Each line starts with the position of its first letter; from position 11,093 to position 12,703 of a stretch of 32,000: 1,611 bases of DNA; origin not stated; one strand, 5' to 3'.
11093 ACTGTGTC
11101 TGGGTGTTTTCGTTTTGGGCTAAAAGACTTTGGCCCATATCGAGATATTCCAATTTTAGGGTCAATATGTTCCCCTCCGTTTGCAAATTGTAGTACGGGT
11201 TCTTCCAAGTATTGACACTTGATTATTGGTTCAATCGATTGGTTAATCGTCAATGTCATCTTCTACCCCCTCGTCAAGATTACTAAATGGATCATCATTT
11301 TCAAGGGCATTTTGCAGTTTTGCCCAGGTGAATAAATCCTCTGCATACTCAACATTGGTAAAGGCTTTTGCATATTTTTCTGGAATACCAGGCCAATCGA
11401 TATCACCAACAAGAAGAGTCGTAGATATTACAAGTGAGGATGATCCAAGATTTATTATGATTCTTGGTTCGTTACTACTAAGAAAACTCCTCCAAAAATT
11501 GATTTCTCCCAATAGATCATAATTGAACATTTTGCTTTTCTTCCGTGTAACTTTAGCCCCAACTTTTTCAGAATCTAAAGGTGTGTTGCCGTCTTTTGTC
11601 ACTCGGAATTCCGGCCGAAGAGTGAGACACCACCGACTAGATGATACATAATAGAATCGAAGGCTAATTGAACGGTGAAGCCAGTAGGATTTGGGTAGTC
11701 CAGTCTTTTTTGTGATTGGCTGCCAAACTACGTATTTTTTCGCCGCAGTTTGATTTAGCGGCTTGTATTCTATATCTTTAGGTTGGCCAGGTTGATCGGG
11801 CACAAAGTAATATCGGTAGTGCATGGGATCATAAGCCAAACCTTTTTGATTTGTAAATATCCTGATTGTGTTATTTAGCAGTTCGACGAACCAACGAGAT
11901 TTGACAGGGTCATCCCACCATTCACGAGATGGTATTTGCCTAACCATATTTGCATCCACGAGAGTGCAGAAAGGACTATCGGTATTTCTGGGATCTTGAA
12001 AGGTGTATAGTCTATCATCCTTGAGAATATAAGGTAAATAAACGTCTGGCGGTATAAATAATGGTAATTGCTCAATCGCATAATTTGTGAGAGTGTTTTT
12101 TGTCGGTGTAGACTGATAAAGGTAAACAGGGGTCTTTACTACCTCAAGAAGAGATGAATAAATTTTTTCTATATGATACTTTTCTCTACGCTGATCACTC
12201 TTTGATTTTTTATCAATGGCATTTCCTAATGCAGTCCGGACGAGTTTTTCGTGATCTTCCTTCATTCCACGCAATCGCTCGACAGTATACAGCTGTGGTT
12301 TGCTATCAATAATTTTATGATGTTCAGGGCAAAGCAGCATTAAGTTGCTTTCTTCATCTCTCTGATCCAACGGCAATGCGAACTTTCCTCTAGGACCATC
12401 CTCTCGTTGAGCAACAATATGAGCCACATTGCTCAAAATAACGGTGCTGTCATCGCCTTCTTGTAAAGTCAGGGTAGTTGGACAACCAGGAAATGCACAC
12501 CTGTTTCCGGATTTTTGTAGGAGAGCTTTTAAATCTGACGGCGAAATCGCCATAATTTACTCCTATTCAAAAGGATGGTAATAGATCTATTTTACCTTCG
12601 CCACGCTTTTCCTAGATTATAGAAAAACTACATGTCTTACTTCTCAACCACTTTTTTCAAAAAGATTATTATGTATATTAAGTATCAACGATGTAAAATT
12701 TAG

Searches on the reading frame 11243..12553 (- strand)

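Call 4: search_protein_families(library=pfam, proteins=[window:11243-12553:-], max_evalue=0.1)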
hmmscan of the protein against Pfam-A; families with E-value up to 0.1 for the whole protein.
window:11243-12553:- (436 aa): 2 families
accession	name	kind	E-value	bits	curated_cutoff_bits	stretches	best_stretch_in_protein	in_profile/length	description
PF13391.12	HNH_2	-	0.00067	19.9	21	1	40-83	11-59/66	HNH endonuclease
PF07593.17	UnbV_ASPIC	-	0.096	13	23.4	0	331-375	2-43/68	ASPIC and UnbV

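Call 5: search_protein_families(library=padloc, proteins=[window:11243-12553:-], max_evalue=0.1)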
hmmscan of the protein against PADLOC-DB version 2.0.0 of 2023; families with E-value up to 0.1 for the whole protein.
window:11243-12553:- (436 aa): 23 families
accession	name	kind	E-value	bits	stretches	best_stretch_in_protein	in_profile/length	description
PDLC04772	PDC-M68A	-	2.3e-33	114.2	1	4-114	6-117/253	-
PDLC02415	Aga_REase-PNTD1-PNTD2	-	1.3e-32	111.2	1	79-365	106-378/423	Class I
PDLC02402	Aga_SIR2-PNTD1-PNTD2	-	2.6e-32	109.9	1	126-365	580-811/876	Class I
PDLC00739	Effector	-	1.2e-28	98.5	1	9-118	14-124/378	Endonuclease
PDLC01997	SAVED1--SAVED_HNH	-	9e-28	95.8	1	10-118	13-120/368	-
PDLC02398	Aga_REase-PNTD1-PNTD2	-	3.9e-26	90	1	124-361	154-381/429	Class I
PDLC00749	Effector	-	1.7e-24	84.6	1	3-116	16-131/395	Endonuclease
PDLC00746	Effector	-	2.1e-24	84.3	1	10-112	24-126/389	Endonuclease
PDLC01998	SAVED1--SAVED_HNH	-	3.3e-23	80.2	1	3-109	114-221/506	-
PDLC02418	Aga_SIR2-Kinase-PNTD1-PNTD2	-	1.3e-22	77.9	1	131-363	463-687/756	Class I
PDLC00751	Effector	-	1.8e-22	78.1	1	3-109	131-238/530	Endonuclease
PDLC00742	Effector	-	4.8e-22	76.3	1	6-109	124-228/527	Endonuclease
PDLC00406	SduA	-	8.7e-18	63.4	1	10-111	25-122/326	DUF4263 domain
PDLC00747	Effector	-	1.5e-15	55.3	1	3-111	12-125/373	Endonuclease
PDLC02000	Effector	-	3.8e-14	50.4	1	6-109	149-253/524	SAVED1--SAVED_HNH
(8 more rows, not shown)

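Call 61: search_protein_families(library=ncbifam, proteins=[window:11243-12553:-], max_evalue=0.001)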
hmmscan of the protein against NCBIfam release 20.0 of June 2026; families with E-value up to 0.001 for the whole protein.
window:11243-12553:- (436 aa): 0 families
